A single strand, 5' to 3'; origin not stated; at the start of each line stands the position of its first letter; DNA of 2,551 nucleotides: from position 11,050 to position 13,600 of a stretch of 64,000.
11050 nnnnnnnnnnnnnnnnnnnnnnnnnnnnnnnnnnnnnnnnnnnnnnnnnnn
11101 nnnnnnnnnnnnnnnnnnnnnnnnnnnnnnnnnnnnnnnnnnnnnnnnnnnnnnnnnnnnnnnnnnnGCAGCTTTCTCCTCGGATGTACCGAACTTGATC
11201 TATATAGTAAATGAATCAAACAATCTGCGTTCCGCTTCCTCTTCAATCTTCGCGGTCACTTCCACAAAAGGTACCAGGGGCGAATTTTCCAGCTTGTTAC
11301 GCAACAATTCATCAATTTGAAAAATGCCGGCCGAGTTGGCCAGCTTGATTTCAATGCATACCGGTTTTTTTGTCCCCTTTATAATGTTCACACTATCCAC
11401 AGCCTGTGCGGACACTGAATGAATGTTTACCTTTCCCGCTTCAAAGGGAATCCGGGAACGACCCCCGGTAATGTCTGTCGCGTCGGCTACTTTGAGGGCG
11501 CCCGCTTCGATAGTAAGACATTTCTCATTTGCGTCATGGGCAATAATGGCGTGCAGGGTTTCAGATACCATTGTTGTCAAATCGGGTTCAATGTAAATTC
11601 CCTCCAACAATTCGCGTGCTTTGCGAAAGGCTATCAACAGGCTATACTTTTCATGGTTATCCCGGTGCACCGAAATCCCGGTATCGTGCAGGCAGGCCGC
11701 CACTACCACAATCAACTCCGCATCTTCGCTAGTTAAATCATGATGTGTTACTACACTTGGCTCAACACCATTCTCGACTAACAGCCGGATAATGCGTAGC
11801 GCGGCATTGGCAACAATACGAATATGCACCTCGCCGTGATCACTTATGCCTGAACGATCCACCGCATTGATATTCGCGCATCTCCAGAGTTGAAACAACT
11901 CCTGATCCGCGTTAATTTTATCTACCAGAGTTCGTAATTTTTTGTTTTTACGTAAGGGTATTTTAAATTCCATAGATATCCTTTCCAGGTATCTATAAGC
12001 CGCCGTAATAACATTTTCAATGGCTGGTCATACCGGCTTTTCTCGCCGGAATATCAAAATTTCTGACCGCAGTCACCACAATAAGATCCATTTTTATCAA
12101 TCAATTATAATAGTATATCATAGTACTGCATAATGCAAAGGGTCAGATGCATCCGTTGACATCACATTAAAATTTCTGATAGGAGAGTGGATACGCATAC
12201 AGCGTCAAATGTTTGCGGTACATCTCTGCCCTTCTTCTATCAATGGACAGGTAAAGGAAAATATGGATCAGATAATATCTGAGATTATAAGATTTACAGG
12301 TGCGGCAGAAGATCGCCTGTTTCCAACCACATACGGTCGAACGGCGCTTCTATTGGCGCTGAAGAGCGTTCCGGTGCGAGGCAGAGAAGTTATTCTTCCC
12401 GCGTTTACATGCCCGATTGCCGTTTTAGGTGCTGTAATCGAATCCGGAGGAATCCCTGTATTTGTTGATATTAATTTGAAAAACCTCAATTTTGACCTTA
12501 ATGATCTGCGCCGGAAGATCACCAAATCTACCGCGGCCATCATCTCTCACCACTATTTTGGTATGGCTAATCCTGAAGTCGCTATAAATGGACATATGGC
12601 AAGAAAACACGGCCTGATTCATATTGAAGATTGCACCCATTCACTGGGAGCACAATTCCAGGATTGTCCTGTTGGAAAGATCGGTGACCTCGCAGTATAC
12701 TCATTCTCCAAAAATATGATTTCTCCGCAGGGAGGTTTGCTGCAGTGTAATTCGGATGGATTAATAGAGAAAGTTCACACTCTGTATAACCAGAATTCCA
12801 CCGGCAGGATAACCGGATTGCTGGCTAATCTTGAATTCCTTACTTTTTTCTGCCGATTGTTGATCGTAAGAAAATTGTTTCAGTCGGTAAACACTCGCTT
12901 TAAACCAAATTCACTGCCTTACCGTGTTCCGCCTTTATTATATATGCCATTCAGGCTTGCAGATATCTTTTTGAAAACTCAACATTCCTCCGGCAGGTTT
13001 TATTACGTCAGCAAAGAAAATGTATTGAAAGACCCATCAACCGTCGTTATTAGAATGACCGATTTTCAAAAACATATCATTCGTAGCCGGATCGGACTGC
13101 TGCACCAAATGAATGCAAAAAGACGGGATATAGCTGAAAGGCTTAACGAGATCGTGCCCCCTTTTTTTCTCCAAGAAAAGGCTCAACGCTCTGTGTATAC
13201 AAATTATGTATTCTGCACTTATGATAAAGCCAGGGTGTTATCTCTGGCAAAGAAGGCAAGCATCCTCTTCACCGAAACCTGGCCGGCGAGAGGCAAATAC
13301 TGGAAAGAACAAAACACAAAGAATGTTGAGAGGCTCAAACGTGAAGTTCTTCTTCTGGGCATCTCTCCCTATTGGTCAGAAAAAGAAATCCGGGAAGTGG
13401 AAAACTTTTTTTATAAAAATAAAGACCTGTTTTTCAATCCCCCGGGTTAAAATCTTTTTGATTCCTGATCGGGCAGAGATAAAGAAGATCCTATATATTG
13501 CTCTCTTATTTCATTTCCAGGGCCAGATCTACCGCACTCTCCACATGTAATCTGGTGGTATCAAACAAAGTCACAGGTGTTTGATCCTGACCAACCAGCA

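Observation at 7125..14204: AT-rich enzyme island between bipA and prmC-murA that matches no pathway I can name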

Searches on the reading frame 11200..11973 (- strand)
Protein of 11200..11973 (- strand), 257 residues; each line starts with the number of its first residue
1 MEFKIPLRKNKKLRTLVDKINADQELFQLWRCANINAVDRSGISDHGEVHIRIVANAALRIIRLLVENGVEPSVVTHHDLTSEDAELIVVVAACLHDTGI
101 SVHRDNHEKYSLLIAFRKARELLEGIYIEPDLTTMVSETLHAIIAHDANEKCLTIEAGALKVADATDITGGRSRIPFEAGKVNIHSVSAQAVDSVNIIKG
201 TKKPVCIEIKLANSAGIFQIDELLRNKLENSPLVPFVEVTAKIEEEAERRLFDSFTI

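Call 3: search_protein_families(library=pfam, proteins=[window:11200-11973:-], max_evalue=0.01)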
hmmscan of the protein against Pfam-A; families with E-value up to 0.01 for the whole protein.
window:11200-11973:- (257 aa): 1 family
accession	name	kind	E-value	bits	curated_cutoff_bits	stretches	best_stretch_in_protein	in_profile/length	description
PF01966.28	HD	-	0.00011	22.9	22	1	76-167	20-114/116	HD domain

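Call 4: search_protein_families(library=ncbifam, proteins=[window:11200-11973:-], max_evalue=0.01)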
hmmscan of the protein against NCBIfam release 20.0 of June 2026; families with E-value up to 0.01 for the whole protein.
window:11200-11973:- (257 aa): 1 family
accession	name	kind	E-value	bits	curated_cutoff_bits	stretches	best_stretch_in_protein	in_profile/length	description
TIGR03923.1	T7SS_EccE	equivalog_domain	0.005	15.8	108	1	52-157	203-293/344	type VII secretion protein EccE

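Call 46: search_solved_structures(query=window:11200-11973:-, max_evalue=1)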
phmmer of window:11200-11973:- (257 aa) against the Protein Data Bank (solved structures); distinct sequences matched with E-value up to 1: 13.
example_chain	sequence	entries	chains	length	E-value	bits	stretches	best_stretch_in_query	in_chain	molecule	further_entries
5i9g_C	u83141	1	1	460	9.7e-15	58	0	57-80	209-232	pentatricopeptide repeat protein dPPR-U8C2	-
5i9f_A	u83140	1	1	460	1.3e-13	54.4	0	57-80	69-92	pentatricopeptide repeat protein dPPR-U10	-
5i9d_A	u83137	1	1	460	1.9e-13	53.8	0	57-80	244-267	pentatricopeptide repeat protein dPPR-U8A2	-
5i9h_A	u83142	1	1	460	5.6e-13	52.2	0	57-80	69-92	pentatricopeptide repeat protein dPPR-U8G2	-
6een_D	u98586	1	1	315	1.9e-11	47.2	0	57-81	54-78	Designer Pentatricopeptide Protein dPPR10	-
6een_B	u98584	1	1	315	4e-07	33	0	57-81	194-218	Designer Pentatricopeptide Protein dPPR10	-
4wsl_A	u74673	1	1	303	8.6e-07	32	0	57-82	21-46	Pentatricopeptide repeat protein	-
6een_C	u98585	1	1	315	1.3e-05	28.1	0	57-80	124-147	Designer Pentatricopeptide Protein dPPR10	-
6een_A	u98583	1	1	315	0.00014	24.8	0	57-80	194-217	Designer Pentatricopeptide Protein dPPR10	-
4ozs_A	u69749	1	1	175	0.002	21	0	57-81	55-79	Alpha solenoid protein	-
4pjr_A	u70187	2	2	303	0.039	16.7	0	57-82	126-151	Pentatricopeptide repeat protein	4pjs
3gw7_A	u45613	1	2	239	0.041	16.7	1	82-170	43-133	Uncharacterized protein yedJ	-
4p52_A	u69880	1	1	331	0.48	13.2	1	163-237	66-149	Homoserine kinase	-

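Call 49: search_protein_families(library=padloc, proteins=[window:11200-11973:-], max_evalue=0.001)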
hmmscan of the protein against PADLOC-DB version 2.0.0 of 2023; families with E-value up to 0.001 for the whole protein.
window:11200-11973:- (257 aa): 0 families

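Call 58: search_protein_representatives(protein=window:11200-11973:-)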
Query: 257 residues. Proteins with E-value up to 0.001 (for the whole library): 837; up to 1e-10: 544; up to 1e-30: 149. The best 150 are listed.
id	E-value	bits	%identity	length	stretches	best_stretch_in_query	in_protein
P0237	1.3e-89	316.1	56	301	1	3-255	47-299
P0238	1.2e-78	280.3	52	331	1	3-248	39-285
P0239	3.4e-75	269.0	53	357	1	1-253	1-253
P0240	2.7e-73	262.8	47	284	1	2-256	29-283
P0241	3.9e-70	252.4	47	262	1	1-255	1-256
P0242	9.3e-69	247.9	50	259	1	11-240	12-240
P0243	1.5e-67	244.0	47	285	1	2-256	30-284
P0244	7.0e-67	241.8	50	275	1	2-251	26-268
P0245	3.3e-65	236.3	61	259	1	2-174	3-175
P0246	1.7e-62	227.4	44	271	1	3-255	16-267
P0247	5.0e-62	225.9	48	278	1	3-244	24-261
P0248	8.3e-62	225.2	47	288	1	9-244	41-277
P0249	4.7e-61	222.7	54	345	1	33-250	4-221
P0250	7.0e-59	215.6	46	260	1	1-253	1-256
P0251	5.3e-58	212.7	52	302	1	1-200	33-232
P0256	8.8e-55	202.2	40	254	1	4-253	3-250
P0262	1.5e-50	188.3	38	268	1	8-247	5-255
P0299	3.2e-42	161.1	37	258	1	7-246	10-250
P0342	3.8e-36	141.2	37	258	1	10-246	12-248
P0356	2.7e-34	135.1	32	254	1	10-244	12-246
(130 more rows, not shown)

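Call 61: list_cluster_members(proteins=[P0237, P0239, P0241, P0246, P0250, P0256, P0262, P0299, P0342, P0356])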
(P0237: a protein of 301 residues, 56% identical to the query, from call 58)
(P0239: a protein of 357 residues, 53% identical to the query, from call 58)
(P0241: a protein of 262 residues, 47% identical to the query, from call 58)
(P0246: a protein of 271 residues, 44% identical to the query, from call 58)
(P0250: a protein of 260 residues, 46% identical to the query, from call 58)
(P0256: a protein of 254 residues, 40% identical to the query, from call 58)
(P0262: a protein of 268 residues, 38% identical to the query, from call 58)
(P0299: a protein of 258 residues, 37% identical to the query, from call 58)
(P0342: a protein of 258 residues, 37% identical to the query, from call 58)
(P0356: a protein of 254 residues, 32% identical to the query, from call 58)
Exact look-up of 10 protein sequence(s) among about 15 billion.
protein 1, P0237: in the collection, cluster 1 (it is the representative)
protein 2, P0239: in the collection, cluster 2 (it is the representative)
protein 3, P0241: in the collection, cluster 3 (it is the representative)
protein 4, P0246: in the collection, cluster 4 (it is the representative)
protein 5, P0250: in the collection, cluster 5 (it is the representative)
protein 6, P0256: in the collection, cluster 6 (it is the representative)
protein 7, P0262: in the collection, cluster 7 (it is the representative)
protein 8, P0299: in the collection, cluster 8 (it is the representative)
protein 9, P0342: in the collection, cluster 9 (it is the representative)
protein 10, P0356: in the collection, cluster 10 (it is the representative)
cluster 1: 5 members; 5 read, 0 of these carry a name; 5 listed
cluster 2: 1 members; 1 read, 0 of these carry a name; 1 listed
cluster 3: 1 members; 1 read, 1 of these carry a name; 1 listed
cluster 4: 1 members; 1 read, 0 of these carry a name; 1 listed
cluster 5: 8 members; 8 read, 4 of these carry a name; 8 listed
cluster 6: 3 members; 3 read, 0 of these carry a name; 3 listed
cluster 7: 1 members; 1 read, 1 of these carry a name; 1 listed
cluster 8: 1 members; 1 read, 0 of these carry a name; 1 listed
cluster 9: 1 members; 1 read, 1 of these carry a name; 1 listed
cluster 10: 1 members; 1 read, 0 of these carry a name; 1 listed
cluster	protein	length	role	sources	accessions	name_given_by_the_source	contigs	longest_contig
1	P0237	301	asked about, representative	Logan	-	-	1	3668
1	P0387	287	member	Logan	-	-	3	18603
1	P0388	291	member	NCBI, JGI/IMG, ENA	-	-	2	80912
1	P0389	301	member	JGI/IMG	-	-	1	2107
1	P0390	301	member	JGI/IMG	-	-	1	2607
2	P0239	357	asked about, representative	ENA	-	-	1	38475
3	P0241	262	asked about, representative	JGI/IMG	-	metal-dependent HD superfamily phosphatase/phosphodiesterase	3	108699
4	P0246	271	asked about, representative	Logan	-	-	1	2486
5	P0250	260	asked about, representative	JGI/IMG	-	uncharacterized protein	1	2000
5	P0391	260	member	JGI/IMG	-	hypothetical protein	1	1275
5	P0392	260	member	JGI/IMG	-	hypothetical protein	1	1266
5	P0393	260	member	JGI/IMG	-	metal-dependent HD superfamily phosphatase/phosphodiesterase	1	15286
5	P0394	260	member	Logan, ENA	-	-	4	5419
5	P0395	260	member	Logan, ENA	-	-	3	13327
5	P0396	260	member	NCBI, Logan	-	-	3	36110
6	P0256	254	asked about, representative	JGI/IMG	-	-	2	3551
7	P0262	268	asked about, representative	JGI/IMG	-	metal-dependent HD superfamily phosphatase/phosphodiesterase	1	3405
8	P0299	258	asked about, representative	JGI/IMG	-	-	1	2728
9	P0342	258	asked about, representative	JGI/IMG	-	metal-dependent HD superfamily phosphatase/phosphodiesterase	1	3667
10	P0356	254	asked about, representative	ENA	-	-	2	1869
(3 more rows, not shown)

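Call 73: predict_structure(alignment_id=A3)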
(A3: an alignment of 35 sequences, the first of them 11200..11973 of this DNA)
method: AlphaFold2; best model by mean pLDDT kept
length: 257 residues; sequences in the alignment: 35
mean_pLDDT: 94.3   pTM: 0.92
mean pLDDT of the five models: 94.3, 94.0, 93.5, 91.5, 91.5
residues with pLDDT >= 90: 219; 70-90: 32; 50-70: 6; < 50: 0
segments of 3 or more residues with pLDDT < 50: none
pLDDT, mean of each block of 10 residues (from residue 1): 93 98 98 96 93 98 98 98 99 98 97 98 98 99 96 98 95 76 80 97 98 92 95 98 82 74
secondary structure, 60 per line:
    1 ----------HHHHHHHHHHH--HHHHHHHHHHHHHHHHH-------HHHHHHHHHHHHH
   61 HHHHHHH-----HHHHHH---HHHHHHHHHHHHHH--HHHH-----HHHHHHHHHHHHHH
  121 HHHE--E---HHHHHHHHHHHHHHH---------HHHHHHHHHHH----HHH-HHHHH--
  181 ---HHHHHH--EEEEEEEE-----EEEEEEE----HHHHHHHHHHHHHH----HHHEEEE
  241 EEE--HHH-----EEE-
elements in order: H11-21 H24-40 H48-67 H73-78 H82-95 H98-101 H107-123 H131-145 H155-165 H174-178 H184-189 E192-199 E205-211 H216-229 E237-243 E254-256

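Call 75: fold_search(model_id=the predicted structure, library=pdb)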
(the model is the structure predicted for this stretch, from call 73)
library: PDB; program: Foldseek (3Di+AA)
matches with E <= 10: 350; with E <= 0.001: 0
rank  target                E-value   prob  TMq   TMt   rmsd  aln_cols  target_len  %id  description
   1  3rf0_B                2.3e-03  1.00  0.32  0.39   9.0       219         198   14  Crystal Structure of Exopolyphosphatase from Yersinia pestis (released 2011-04-27)
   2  3rf0_A                3.2e-03  1.00  0.37  0.45   8.3       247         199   12  Crystal Structure of Exopolyphosphatase from Yersinia pestis (released 2011-04-27)
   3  8jgx_A                6.0e-03  0.99  0.31  0.19   9.5       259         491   12  Crystal structure of Acinetobacter baumannii exopolyphosphatase (released 2024-05-15)
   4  6pbz_C                8.0e-03  1.00  0.40  0.24   7.6       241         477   12  Crystal structure of Escherichia coli GppA (released 2019-11-20)
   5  6pc1_B                1.2e-02  1.00  0.37  0.22   7.2       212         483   11  Crystal structure of Helicobacter pylori PPX/GppA (E143A) in complex with ppGpp (released 2019-11-20)
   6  2flo_B                2.2e-02  0.99  0.36  0.20   8.1       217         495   12  Crystal structure of exopolyphosphatase (PPX) from E. coli O157:H7 (released 2006-06-06)
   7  6pc1_D                2.7e-02  0.99  0.37  0.22   7.0       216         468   12  Crystal structure of Helicobacter pylori PPX/GppA (E143A) in complex with ppGpp (released 2019-11-20)
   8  6pbz_D                2.9e-02  1.00  0.39  0.24   7.1       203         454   11  Crystal structure of Escherichia coli GppA (released 2019-11-20)
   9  6pc0_B                3.6e-02  0.99  0.36  0.21   7.2       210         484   11  Crystal structure of Helicobacter pylori PPX/GppA (released 2019-11-20)
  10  2flo_A                3.6e-02  0.98  0.36  0.21   8.7       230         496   11  Crystal structure of exopolyphosphatase (PPX) from E. coli O157:H7 (released 2006-06-06)
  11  6pbz_A                3.7e-02  0.99  0.39  0.23   6.7       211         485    9  Crystal structure of Escherichia coli GppA (released 2019-11-20)
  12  8jgx_B                3.7e-02  0.97  0.36  0.21   8.9       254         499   12  Crystal structure of Acinetobacter baumannii exopolyphosphatase (released 2024-05-15)
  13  6pc1_A                4.1e-02  0.99  0.37  0.21   7.2       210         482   11  Crystal structure of Helicobacter pylori PPX/GppA (E143A) in complex with ppGpp (released 2019-11-20)
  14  8jgw_A                5.5e-02  0.98  0.40  0.23   7.6       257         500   11  Crystal structure of Klebsiella pneumoniae exopolyphosphatase (released 2024-05-15)
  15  6pc0_A                5.8e-02  0.97  0.36  0.21   7.9       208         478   11  Crystal structure of Helicobacter pylori PPX/GppA (released 2019-11-20)
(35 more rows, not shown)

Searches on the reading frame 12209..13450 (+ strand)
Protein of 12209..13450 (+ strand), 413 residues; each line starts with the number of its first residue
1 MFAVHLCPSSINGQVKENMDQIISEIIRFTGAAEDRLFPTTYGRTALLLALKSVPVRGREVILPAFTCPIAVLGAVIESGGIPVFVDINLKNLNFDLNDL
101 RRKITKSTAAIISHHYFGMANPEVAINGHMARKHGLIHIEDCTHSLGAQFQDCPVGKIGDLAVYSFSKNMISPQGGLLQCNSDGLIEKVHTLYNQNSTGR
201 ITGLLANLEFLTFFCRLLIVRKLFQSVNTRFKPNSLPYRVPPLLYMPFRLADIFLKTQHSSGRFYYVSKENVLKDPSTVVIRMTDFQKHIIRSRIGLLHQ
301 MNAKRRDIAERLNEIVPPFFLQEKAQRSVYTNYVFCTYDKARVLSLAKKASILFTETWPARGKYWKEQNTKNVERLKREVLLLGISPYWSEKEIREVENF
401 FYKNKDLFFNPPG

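Call 3: search_protein_families(library=pfam, proteins=[window:12209-13450:+], max_evalue=0.01)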
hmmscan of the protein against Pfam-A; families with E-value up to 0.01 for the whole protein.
window:12209-13450:+ (413 aa): 2 families
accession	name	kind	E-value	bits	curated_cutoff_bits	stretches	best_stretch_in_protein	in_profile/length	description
PF01041.23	DegT_DnrJ_EryC1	-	1.6e-38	133.3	19.8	1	40-196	45-202/360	DegT/DnrJ/EryC1/StrS aminotransferase family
PF24274.1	NttE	-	0.0051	16.4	27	1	266-341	44-114/284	T2SS substrate NttE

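Call 4: search_protein_families(library=ncbifam, proteins=[window:12209-13450:+], max_evalue=0.01)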
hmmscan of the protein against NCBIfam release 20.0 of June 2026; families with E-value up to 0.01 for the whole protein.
window:12209-13450:+ (413 aa): 8 families
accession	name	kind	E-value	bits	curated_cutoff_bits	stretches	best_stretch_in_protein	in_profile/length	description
NF008687.0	PRK11706.1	equivalog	1.6e-25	89.7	375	1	57-194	70-207/375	dTDP-4-amino-4,6-dideoxygalactose transaminase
TIGR02379.1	ECA_wecE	subfamily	1.6e-21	76.5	434.85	1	57-192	70-206/376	dTDP-4-amino-4,6-dideoxy-D-glucose transaminase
NF008658.2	PRK11658.1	equivalog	1e-19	70.5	631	1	41-192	58-206/379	UDP-4-amino-4-deoxy-L-arabinose aminotransferase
TIGR03588.1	PseC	equivalog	1.1e-19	70.7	423.5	1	43-193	54-211/380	UDP-4-amino-4,6-dideoxy-N-acetyl-beta-L-altrosamine transaminase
TIGR04181.1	NHT_00031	hypoth_equivalog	3.5e-19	68.9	420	1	37-195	48-223/359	LegC family aminotransferase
TIGR04427.1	PLP_DesI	equivalog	4.9e-19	68.7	650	1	40-195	73-227/390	dTDP-4-dehydro-6-deoxyglucose aminotransferase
NF011936.0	PRK15407.1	equivalog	4.8e-18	65.1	423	1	57-188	112-243/440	lipopolysaccharide biosynthesis protein RfbH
NF005817.0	PRK07683.1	equivalog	0.0078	14.9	575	0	32-112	87-166/387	aminotransferase A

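Call 45: search_solved_structures(query=window:12209-13450:+, max_evalue=0.00001)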
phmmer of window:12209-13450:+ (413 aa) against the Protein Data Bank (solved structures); distinct sequences matched with E-value up to 0.00001: 54.
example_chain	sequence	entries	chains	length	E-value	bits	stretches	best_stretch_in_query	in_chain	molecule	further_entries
7b0d_A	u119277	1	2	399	4.5e-23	85.2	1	41-198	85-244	Glutamine--scyllo-inositol transaminase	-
2c7t_A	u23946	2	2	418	7.7e-20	74.6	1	37-192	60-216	GLUTAMINE-2-DEOXY-SCYLLO-INOSOSE AMINOTRANSFERASE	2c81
5w71_A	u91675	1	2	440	9e-20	74.3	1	37-192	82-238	L-glutamine:2-deoxy-scyllo-inosose aminotransferase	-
7n63_A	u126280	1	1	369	7.6e-19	71.3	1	43-198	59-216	Putative aminotransferase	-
7b0m_AAA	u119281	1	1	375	5.7e-18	68.4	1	43-195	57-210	Sugar aminotransferase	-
3bn1_A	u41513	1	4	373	3.1e-17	66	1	41-196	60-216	Perosamine synthetase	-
3dr7_A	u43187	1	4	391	3.4e-17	65.9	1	41-196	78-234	Putative perosamine synthetase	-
3dr4_A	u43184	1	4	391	4.2e-17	65.6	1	41-196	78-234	Putative perosamine synthetase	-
8gyh_B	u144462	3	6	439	5.4e-17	65.2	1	41-189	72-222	DegT/DnrJ/EryC1/StrS family aminotransferase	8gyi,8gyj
5u1z_A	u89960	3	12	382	2.3e-15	59.9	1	42-208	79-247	Putative aminotransferase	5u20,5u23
3frk_A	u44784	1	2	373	5.5e-15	58.6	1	43-198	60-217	QdtB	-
5u21_A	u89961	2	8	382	7e-15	58.2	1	42-208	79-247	Putative aminotransferase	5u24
4zwv_A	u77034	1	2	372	2.9e-14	56.2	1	41-189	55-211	Putative aminotransferase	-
4xau_A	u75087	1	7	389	3.2e-14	56.1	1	41-189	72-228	Putative aminotransferase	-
8y96_A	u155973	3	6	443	1.8e-13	53.6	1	36-176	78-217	DegT/DnrJ/EryC1/StrS family aminotransferase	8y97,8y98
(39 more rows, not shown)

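Call 49: search_protein_families(library=padloc, proteins=[window:12209-13450:+], max_evalue=0.001)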
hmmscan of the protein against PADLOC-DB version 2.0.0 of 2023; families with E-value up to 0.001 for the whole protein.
window:12209-13450:+ (413 aa): 0 families
